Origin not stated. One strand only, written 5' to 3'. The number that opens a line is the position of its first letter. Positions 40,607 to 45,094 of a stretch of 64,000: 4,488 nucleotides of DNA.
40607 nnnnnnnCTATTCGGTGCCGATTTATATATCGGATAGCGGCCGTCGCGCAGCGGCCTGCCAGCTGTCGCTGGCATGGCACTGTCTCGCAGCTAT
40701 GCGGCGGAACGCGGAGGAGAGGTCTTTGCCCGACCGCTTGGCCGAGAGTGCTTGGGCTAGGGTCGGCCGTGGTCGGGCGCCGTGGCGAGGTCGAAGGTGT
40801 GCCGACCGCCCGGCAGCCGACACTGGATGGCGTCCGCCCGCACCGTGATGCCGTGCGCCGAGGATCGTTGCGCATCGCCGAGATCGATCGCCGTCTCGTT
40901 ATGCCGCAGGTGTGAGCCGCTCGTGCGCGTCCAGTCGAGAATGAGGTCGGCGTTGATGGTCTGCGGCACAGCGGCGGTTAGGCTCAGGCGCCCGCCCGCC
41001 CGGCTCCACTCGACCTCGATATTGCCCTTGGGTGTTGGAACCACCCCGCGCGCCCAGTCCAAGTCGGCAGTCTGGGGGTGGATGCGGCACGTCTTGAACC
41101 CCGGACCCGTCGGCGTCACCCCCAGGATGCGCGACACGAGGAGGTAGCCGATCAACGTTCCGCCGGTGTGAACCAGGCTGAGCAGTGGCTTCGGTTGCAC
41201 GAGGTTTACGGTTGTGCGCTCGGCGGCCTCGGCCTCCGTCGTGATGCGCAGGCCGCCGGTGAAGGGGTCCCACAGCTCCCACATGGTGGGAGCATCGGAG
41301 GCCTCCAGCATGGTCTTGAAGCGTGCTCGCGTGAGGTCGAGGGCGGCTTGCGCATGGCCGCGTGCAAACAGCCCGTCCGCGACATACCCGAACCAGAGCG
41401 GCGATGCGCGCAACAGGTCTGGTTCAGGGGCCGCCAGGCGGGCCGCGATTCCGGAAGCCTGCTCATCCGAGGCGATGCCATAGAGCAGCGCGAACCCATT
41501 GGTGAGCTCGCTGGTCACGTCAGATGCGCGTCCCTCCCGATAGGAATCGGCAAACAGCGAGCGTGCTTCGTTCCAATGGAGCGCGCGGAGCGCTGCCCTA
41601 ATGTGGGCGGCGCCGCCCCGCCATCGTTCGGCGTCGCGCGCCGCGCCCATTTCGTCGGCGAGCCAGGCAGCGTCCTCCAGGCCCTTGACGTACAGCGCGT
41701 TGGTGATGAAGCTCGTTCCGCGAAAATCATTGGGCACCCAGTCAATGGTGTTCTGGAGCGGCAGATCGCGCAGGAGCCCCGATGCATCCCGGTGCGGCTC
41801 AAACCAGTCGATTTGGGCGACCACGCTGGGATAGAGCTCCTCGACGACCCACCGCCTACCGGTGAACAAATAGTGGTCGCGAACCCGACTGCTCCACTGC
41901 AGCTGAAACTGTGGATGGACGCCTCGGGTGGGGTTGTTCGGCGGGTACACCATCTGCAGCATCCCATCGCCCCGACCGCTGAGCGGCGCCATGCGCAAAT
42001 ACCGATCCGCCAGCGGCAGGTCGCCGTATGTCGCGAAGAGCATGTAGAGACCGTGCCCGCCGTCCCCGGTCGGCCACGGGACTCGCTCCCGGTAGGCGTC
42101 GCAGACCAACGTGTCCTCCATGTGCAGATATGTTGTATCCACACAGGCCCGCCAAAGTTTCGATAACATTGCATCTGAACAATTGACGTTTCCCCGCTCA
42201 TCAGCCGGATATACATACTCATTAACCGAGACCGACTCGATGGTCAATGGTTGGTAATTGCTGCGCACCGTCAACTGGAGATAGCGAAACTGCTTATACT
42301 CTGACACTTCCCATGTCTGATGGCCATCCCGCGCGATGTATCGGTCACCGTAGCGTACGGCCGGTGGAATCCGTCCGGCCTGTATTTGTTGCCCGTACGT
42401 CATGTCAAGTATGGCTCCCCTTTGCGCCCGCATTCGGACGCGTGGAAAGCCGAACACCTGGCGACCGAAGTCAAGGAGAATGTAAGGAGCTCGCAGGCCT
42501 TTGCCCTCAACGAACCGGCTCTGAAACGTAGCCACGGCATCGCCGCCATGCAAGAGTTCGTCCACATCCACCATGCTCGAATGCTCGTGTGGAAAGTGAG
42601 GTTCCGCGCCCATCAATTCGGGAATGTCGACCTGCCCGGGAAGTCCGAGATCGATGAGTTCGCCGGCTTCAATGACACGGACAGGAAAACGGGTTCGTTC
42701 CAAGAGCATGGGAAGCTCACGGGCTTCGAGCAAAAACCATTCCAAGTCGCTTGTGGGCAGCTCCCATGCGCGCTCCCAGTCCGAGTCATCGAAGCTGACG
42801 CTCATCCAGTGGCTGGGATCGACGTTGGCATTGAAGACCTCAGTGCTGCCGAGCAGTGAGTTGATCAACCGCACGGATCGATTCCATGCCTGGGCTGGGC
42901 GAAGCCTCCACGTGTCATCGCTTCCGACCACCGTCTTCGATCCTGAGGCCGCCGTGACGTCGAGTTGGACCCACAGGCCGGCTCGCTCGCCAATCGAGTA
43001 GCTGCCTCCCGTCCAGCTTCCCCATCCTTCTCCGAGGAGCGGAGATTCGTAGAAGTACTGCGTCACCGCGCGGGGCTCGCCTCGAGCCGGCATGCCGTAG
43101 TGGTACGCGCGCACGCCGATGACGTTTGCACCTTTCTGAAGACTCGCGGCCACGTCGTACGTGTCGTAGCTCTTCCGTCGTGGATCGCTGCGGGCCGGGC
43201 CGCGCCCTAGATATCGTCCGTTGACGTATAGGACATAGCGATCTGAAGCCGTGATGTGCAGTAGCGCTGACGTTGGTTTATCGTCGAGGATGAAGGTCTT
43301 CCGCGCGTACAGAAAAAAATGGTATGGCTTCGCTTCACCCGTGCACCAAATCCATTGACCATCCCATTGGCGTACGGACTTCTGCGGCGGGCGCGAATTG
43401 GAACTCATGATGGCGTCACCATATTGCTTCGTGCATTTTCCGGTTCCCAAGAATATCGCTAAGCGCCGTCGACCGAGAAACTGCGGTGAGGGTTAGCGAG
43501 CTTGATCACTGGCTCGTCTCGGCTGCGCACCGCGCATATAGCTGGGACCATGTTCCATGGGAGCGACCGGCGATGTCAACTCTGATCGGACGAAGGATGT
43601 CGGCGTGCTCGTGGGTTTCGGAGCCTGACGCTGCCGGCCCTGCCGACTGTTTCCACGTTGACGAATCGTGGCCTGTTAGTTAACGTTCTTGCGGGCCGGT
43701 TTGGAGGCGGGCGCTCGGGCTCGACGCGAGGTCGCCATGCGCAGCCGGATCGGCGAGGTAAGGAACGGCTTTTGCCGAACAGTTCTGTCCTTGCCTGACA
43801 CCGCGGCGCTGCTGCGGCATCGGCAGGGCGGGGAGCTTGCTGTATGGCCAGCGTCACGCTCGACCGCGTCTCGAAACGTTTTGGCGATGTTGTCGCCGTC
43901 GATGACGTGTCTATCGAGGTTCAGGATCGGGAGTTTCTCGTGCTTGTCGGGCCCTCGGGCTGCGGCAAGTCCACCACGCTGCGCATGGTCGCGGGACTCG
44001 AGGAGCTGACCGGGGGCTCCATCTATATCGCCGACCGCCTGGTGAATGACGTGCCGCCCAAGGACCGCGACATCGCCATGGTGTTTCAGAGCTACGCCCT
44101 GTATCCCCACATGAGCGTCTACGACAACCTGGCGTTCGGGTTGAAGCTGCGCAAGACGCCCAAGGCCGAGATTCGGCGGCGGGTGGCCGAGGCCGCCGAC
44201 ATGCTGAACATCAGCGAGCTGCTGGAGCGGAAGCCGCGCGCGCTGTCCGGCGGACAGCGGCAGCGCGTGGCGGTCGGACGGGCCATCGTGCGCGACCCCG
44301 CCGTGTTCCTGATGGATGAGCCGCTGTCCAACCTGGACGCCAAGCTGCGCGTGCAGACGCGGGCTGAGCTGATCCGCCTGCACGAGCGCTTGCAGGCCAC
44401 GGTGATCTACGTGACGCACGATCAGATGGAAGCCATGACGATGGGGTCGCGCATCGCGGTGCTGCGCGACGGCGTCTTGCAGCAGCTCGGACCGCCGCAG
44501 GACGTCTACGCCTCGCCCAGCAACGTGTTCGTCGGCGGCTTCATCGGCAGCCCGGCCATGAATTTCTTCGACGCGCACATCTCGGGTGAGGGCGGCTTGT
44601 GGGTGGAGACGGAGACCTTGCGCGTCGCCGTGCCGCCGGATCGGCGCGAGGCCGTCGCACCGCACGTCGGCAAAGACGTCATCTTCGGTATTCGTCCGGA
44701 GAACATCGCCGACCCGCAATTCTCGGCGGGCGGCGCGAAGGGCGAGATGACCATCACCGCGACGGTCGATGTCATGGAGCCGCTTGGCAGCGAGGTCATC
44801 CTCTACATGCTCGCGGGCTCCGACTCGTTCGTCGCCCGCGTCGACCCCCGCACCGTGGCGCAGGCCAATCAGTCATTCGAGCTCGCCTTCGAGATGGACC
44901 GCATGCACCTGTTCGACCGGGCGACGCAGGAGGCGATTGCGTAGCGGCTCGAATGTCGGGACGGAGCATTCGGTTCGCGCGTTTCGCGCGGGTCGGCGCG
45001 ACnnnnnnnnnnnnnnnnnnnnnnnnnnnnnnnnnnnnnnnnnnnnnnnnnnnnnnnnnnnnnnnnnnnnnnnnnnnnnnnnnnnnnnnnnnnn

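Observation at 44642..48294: Tandem duplication of a MalK 3' fragment plus an LRR gene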

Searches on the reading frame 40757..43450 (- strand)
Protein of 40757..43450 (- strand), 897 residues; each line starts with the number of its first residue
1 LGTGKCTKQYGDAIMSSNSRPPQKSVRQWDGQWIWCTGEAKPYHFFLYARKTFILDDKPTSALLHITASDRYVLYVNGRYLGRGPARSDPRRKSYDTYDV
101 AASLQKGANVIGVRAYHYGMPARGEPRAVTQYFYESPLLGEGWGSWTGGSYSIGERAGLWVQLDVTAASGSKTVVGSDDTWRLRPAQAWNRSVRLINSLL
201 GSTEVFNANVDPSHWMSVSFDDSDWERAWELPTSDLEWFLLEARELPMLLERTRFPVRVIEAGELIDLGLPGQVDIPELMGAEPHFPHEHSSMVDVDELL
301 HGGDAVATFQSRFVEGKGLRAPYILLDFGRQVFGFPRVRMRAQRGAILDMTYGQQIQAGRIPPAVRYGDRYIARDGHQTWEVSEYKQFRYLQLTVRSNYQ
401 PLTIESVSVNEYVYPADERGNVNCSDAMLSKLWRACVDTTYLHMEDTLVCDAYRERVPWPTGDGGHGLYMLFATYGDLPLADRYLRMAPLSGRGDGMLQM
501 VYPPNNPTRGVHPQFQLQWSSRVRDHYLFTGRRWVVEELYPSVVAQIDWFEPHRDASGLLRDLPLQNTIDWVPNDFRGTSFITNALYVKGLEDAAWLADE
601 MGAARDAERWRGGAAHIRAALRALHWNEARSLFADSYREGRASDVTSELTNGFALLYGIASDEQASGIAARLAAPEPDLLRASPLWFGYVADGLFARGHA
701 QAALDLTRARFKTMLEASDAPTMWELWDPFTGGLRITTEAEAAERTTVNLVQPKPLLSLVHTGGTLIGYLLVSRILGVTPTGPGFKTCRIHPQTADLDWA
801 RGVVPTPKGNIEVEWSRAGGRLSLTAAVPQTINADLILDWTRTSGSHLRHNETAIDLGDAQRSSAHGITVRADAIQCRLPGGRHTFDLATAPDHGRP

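Call 6: search_protein_families(library=pfam, proteins=[window:40757-43450:-], max_evalue=0.01)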
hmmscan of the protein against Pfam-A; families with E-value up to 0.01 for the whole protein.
window:40757-43450:- (897 aa): 6 families
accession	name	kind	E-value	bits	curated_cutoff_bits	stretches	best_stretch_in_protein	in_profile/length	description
PF17389.8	Bac_rhamnosid6H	-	2.6e-21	76.7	24.5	1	418-731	2-315/339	Bacterial alpha-L-rhamnosidase 6 hairpin glycosidase domain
PF08531.16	Bac_rhamnosid_N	-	2.2e-14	54.1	25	1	58-234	2-156/172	Alpha-L-rhamnosidase N-terminal domain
PF22422.2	MGH1-like_GH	-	2.4e-14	54.1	27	1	472-673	16-265/356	Mannosylglycerate hydrolase MGH1-like glycoside hydrolase domain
PF17390.7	Bac_rhamnosid_C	-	1e-13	51.3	22.1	1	777-845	1-70/78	Bacterial alpha-L-rhamnosidase C-terminal domain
PF05592.18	Bac_rhamnosid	-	1.4e-07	31.8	22.2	1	324-405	8-97/102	Bacterial alpha-L-rhamnosidase concanavalin-like domain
PF01204.24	Trehalase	-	0.0015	18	21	1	584-670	310-396/512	Trehalase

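Call 11: find_encoding_contigs(protein=window:40757-43408:-, flank=10000, max_places=6)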
Protein window:40757-43408:- (883 aa): 1 contig read that carries it; 1 place shown.
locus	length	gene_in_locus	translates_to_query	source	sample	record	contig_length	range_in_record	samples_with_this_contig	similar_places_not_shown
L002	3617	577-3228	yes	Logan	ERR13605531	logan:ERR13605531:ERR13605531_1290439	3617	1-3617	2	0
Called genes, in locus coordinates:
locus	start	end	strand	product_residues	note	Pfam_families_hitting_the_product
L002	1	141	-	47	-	?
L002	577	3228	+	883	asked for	PF08531:Bac_rhamnosid_N, PF05592:Bac_rhamnosid (weak), PF17389:Bac_rhamnosid6H, PF22422:MGH1-like_GH, PF17390:Bac_rhamnosid_C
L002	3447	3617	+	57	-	?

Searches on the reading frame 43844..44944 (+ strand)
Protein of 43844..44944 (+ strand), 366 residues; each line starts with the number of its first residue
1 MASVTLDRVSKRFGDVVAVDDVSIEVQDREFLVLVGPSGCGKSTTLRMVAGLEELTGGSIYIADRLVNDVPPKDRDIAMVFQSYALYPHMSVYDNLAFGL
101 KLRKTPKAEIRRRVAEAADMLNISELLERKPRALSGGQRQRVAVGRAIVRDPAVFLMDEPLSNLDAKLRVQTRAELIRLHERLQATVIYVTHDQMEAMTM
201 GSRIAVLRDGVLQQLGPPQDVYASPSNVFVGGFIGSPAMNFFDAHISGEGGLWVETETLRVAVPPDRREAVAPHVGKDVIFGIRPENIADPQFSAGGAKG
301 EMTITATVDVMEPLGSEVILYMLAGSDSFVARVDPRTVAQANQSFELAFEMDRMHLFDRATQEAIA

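Call 6: search_protein_families(library=pfam, proteins=[window:43844-44944:+], max_evalue=0.01)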
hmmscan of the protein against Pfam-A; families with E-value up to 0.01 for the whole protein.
window:43844-44944:+ (366 aa): 9 families
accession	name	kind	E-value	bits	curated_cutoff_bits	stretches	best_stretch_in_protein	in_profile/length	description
PF00005.33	ABC_tran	-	2.2e-30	106.5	25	1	20-161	2-136/137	ABC transporter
PF17912.7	OB_MalK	-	2.1e-16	61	27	1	235-288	1-53/53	MalK OB fold domain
PF08402.16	TOBE_2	-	8.5e-07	29.4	21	1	282-357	2-76/76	TOBE domain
PF02463.25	SMC_N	-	1.2e-06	28.6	40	1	28-210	23-217/220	RecF/RecN/SMC N terminal domain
PF13304.12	AAA_21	-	4.8e-05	24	27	0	131-193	235-299/304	AAA domain, putative AbiEii toxin, Type IV TA system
PF03215.21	Rad17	-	8.3e-05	23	23.8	1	20-51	36-67/186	Rad17 P-loop domain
PF13401.12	AAA_22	-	9e-05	23.2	27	1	28-113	4-74/130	AAA domain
PF03459.23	TOBE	-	0.00017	22.2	22.3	1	303-356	6-64/64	TOBE domain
PF20703.3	nSTAND1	-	0.0038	17.3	27.1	1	17-52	21-54/379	Novel STAND NTPase 1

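Call 9: find_encoding_contigs(protein=window:43844-44944:+, flank=10000, max_places=6)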
Protein window:43844-44944:+ (366 aa): 1 contig read that carries it; 1 place shown.
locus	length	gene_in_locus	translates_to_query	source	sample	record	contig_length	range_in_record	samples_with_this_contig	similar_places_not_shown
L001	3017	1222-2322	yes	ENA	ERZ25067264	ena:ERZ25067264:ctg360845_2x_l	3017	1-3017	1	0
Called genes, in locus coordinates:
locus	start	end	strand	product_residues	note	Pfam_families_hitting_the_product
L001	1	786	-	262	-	?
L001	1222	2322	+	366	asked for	PF00005:ABC_tran, PF02463:SMC_N (weak), PF13304:AAA_21 (faint), PF17912:OB_MalK, PF08402:TOBE_2 (weak)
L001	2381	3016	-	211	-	?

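Call 12: find_related_loci(query=window:43844-44944:+, collection=genome_contigs, flank=10000)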
Query window:43844-44944:+ (366 aa) in genome_contigs; peptide patterns used: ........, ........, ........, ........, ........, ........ (x = any residue, [..] = any of these).
600 stretches matched a pattern (row limit reached: there are more); 598 encode a relative of the query (tblastn E <= 1e-3); the best 80 are kept; 80 distinct loci.
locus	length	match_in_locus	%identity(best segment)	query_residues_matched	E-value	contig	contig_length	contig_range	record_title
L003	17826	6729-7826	75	1-365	0e+0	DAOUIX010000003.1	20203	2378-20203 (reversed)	MAG TPA_asm: Chloroflexota bacterium isolate S29_215 k147_319085, whole genome shotgun sequence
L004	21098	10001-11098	75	1-365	0e+0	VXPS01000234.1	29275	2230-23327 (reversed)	MAG: Chloroflexi bacterium isolate SB0662_bin_61 NODE_1543_length_29275_cov_26.293361, whole genome shotgun sequence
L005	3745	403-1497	69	1-365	5e-178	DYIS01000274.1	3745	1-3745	MAG TPA_asm: Ktedonobacter racemifer isolate FI88_62_8 Afr_mines_FI88_6215_length_3745_cov_2_524661, whole genome shotgu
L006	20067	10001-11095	67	1-365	2e-168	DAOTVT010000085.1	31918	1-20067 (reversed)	MAG TPA_asm: Anaerolineae bacterium isolate H111_75 k127_2140860, whole genome shotgun sequence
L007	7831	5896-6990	67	1-364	3e-166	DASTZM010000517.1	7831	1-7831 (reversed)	MAG TPA_asm: Chloroflexota bacterium isolate SMAG_U2468 k141_1238362, whole genome shotgun sequence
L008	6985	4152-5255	67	1-364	3e-165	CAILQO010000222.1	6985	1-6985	MAG: uncultured Chloroflexi bacterium isolate LaPlata-5m-a_bin-061 genome assembly, contig: bin-061:222/619, whole genom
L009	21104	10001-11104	67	1-364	8e-165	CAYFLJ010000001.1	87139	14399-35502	MAG TPA_asm: uncultured Thermoflexus sp. isolate ERP107066_co1_212 genome assembly, contig: NODE_8_length_87139_cov_13.8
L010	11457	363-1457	65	1-365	2e-162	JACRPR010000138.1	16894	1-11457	MAG: Chloroflexi bacterium isolate NC_groundwater_1992_Pr3_S-0.65um_56_3 SR2-18-Sp65_coassembly_scaffold_223213, whole g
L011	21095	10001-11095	67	1-365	3e-161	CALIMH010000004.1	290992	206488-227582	MAG: uncultured Anaerolineae bacterium isolate S1_Bin_MAXBIN__080_sub_1 genome assembly, contig: c_000002269721, whole g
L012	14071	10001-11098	66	1-365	7e-161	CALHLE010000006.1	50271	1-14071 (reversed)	MAG: uncultured Anaerolineae bacterium isolate S1_Bin_METABAT__151_1 genome assembly, contig: c_000001836683, whole geno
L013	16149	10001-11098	66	1-366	2e-160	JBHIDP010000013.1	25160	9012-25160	MAG: Anaerolineae bacterium isolate b3.sp3_bin.44 NODE_445_length_25160_cov_15.997769, whole genome shotgun sequence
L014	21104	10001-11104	67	1-364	2e-164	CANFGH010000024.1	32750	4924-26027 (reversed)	MAG: Chloroflexi bacterium isolate CH-Oct18-156 genome assembly, contig: CH-Oct18-C1244, whole genome shotgun sequence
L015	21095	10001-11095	64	1-365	5e-160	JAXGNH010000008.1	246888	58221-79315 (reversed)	MAG: Anaerolineae bacterium isolate AnMBR.bin251 bin251_8, whole genome shotgun sequence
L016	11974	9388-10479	65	1-364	3e-159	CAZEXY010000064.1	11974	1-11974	MAG TPA_asm: uncultured Anaerolineae bacterium isolate SRP163575_co1_279 genome assembly, contig: NODE_11738_length_1197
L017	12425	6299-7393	63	1-365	2e-158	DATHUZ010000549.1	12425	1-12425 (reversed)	MAG TPA_asm: Anaerolineae bacterium isolate SMAG_U16120 k141_414956, whole genome shotgun sequence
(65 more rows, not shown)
